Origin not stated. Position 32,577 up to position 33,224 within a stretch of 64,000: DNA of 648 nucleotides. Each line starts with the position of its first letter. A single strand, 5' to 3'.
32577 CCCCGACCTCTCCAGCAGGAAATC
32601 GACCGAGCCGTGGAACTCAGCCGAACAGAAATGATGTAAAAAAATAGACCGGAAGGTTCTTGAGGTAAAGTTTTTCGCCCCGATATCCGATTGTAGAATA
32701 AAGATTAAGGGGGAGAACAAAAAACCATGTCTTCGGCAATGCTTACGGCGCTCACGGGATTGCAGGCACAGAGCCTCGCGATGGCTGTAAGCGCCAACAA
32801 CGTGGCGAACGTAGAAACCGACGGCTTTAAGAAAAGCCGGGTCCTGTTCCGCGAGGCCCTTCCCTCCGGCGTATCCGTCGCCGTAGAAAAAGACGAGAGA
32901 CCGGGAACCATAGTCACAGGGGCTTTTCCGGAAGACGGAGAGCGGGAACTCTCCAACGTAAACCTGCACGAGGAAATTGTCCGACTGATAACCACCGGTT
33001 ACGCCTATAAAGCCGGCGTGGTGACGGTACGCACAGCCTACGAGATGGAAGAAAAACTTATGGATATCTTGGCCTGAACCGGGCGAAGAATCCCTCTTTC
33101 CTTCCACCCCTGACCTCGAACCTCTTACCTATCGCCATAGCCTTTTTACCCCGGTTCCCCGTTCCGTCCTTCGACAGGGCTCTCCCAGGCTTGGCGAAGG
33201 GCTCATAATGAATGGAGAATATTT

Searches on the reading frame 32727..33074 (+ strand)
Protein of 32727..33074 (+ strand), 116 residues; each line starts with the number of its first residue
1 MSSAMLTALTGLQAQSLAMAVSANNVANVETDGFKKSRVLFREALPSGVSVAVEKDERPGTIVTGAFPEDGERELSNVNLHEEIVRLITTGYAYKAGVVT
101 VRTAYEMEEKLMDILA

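Call 9: search_protein_families(library=pfam, proteins=[window:32727-33074:+], max_evalue=0.01)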
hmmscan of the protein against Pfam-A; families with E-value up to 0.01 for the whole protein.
window:32727-33074:+ (116 aa): 2 families
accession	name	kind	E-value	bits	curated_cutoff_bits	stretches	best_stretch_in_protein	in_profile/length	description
PF00460.25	Flg_bb_rod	-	1.5e-09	38.1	20.7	1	5-35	1-31/31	Flagella basal body rod protein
PF06429.18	Flg_bbr_C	-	1.3e-06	28.3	23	1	74-113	6-45/46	Flagellar basal body rod FlgEFG protein C-terminal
